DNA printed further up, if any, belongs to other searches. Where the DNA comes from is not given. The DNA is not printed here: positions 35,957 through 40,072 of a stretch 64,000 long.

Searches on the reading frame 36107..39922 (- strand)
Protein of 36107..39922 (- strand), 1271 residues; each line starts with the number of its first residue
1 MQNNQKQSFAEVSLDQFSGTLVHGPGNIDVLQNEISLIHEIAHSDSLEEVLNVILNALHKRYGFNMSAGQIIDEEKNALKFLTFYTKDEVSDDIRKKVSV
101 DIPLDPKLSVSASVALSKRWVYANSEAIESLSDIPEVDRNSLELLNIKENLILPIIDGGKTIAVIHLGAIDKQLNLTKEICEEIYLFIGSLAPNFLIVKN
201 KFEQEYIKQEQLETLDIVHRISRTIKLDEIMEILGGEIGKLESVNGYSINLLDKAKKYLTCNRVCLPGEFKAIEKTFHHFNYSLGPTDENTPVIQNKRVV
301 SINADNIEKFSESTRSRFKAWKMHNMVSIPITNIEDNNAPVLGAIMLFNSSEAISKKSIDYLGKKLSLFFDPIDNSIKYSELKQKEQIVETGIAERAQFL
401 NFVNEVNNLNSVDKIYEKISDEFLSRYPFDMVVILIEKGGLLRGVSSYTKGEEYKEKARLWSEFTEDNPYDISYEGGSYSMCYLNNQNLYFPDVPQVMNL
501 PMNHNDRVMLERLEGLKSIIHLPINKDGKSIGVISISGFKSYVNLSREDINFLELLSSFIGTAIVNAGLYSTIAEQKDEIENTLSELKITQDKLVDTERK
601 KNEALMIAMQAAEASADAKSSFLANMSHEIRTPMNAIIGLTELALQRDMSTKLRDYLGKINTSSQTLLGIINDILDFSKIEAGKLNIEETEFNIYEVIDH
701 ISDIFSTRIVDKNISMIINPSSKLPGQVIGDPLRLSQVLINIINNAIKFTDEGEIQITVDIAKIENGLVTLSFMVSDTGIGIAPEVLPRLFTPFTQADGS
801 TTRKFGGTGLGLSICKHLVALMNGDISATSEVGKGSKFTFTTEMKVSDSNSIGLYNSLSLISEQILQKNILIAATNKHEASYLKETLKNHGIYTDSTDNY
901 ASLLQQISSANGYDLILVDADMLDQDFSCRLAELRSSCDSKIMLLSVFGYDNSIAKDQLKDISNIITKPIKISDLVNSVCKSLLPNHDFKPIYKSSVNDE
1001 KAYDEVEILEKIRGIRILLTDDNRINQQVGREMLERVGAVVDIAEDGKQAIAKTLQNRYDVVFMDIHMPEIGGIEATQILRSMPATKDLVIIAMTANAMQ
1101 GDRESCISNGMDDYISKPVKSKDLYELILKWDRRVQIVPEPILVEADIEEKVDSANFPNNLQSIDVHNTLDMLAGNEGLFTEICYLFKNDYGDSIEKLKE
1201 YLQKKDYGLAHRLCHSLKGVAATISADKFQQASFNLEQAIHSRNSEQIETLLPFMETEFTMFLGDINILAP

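Call 37: search_protein_families(library=pfam, proteins=[window:36107-39922:-], max_evalue=0.00001)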
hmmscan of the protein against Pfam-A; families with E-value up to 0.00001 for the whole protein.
window:36107-39922:- (1271 aa): 6 families
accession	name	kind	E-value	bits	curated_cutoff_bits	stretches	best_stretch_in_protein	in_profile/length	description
PF00072.30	Response_reg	-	1.8e-32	112.3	30.2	2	1017-1128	1-110/111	Response regulator receiver domain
PF02518.31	HATPase_c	-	2e-31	109.2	26.4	1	730-843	1-108/111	Histidine kinase-, DNA gyrase B-, and HSP90-like ATPase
PF00512.31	HisKA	-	6.4e-21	74.6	26.9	1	618-683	1-66/66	His Kinase A (phospho-acceptor) domain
PF13185.12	GAF_2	-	9e-17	62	28.6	1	411-564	3-135/136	GAF domain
PF01590.32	GAF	-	1e-11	45.9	22.4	0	425-564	15-133/133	GAF domain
PF01627.28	Hpt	-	3.3e-06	27.7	24.6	1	1186-1246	5-65/84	Hpt domain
